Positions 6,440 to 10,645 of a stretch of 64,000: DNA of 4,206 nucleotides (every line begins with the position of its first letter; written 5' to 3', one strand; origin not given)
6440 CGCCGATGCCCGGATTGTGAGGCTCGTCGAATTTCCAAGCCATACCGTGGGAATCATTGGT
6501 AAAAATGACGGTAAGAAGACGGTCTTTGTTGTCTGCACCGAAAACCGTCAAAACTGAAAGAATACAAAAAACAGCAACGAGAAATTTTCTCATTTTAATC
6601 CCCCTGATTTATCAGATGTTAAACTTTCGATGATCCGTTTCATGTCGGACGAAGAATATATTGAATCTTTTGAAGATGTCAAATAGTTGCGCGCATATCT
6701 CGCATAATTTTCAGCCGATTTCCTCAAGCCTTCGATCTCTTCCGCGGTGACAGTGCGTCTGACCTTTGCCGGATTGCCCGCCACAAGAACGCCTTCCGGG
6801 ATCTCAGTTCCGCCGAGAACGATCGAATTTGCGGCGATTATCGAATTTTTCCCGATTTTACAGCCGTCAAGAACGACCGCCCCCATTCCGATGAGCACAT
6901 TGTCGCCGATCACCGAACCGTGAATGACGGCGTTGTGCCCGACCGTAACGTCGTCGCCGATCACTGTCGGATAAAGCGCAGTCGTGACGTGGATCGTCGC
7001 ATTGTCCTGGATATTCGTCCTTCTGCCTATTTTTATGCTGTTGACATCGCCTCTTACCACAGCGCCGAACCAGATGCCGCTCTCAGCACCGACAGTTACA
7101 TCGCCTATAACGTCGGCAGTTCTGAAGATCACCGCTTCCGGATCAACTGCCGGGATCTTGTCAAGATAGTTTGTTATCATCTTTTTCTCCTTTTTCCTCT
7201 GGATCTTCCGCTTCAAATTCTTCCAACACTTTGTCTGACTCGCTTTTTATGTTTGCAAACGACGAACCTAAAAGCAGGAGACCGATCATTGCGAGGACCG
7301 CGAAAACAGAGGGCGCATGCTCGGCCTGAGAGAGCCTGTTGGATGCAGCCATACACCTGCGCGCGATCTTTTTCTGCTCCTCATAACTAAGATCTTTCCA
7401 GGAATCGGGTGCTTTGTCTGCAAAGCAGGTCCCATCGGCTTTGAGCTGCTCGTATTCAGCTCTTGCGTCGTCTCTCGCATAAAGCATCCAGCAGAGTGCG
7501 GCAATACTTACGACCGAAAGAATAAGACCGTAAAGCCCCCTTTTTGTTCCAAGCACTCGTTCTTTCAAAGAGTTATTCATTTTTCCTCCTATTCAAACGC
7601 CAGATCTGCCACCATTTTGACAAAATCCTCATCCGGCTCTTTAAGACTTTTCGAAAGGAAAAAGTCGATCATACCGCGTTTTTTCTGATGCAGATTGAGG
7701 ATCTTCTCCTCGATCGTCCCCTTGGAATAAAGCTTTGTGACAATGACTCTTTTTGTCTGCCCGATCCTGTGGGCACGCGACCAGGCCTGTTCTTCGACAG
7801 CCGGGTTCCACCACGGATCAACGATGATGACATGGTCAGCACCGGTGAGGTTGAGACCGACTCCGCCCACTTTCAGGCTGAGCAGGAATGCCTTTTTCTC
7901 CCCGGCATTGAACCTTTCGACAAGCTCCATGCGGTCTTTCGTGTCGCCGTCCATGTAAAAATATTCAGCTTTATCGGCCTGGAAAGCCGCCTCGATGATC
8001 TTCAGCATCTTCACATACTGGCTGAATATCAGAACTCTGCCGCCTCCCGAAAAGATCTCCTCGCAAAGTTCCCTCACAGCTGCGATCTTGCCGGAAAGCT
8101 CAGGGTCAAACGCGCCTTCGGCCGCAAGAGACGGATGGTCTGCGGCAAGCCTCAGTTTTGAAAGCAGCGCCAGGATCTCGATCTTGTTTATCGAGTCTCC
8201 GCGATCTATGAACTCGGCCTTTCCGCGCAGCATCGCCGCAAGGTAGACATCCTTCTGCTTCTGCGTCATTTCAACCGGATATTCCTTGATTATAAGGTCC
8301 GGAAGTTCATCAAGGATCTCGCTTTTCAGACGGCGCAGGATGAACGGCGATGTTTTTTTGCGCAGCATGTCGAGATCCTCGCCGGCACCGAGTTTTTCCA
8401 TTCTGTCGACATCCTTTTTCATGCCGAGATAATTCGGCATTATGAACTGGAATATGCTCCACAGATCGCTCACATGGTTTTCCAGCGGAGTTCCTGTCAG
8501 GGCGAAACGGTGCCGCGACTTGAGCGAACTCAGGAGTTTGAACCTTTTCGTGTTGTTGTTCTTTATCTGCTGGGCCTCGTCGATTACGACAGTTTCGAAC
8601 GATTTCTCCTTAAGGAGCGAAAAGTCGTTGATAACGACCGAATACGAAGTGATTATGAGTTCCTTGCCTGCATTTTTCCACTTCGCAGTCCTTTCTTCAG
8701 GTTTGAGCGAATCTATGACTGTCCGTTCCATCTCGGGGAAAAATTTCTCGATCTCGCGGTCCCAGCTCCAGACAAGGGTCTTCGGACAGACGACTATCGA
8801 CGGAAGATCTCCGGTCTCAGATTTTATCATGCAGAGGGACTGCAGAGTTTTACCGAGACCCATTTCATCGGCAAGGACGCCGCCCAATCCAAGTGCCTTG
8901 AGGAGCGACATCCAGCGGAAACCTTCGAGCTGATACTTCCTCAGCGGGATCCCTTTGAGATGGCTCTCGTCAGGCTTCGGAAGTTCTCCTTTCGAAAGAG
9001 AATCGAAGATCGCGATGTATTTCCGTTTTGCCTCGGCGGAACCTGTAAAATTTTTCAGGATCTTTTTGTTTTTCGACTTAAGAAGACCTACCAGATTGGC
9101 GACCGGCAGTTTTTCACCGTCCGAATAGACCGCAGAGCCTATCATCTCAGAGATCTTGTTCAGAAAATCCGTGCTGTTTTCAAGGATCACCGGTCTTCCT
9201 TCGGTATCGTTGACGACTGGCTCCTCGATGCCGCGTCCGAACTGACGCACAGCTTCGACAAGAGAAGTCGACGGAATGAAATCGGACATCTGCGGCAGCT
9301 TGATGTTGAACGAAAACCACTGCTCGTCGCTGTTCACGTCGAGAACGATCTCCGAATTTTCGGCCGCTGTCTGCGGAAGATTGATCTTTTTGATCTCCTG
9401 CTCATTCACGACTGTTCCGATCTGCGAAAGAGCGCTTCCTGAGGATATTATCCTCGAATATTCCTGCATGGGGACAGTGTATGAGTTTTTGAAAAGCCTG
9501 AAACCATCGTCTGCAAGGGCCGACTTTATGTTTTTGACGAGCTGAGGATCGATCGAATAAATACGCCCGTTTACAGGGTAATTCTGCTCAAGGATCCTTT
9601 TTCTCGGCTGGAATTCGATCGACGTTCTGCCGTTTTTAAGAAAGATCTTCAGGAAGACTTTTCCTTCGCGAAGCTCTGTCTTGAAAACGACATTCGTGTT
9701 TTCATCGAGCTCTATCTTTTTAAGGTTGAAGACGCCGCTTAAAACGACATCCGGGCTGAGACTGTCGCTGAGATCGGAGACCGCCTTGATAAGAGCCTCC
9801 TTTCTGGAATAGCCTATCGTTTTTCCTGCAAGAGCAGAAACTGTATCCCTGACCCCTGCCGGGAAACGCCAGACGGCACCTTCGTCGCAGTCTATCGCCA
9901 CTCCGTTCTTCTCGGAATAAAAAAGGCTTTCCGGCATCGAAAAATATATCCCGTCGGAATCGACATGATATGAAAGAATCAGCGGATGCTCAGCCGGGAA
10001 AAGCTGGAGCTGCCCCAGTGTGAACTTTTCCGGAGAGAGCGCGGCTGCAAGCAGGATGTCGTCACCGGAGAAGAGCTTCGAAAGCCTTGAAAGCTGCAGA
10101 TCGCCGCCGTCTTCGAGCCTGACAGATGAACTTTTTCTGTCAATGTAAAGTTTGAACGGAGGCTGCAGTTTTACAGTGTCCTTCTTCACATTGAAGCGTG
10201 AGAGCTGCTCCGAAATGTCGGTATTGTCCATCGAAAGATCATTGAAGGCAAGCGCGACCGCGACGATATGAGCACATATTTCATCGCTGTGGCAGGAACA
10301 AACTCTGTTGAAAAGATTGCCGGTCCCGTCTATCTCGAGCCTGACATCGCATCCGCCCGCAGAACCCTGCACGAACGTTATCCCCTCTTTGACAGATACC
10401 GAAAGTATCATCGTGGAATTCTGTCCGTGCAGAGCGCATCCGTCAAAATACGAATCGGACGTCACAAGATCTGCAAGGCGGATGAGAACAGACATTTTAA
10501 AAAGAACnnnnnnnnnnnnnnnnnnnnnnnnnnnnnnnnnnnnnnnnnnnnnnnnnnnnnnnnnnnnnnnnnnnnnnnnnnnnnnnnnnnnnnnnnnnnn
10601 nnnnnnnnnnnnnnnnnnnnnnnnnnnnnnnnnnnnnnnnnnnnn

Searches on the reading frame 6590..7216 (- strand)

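Call 7: search_protein_families(library=pfam, proteins=[window:6590-7216:-], max_evalue=0.0001)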
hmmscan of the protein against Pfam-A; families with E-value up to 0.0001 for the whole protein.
window:6590-7216:- (208 aa): 5 families
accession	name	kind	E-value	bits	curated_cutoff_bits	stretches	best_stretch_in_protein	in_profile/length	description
PF00132.30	Hexapep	-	4.2e-23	80.5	27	2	100-134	1-35/36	Bacterial transferase hexapeptide (six repeats)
PF25084.1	LbH_EIF2B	-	2.8e-15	56.6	54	2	60-146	15-94/105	EIF2B subunit epsilon LbH domain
PF14602.12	Hexapep_2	-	5.8e-08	32.8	27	1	83-115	1-32/34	Hexapeptide repeat of succinyl-transferase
PF21711.3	DCTN5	-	1.3e-05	25.4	40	1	51-147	45-148/182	Dynactin subunit 5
PF24894.1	Hexapep_GlmU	-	5.5e-05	23.7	23.3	0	67-115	35-83/104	GlmU-like, C-terminal hexapeptide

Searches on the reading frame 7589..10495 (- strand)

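Call 7: search_protein_families(library=pfam, proteins=[window:7589-10495:-], max_evalue=0.0001)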
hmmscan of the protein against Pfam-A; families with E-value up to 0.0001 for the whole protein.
window:7589-10495:- (968 aa): 3 families
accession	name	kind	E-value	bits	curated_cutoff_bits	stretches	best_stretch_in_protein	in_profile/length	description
PF00176.29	SNF2-rel_dom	-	8.3e-55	186.4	24.9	1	521-790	1-290/290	SNF2-related domain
PF00271.37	Helicase_C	-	2.4e-24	86.1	23.5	1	808-912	4-110/110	Helicase conserved C-terminal domain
PF04851.21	ResIII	-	1.1e-07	32.4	22.5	1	517-670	3-162/164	Type III restriction enzyme, res subunit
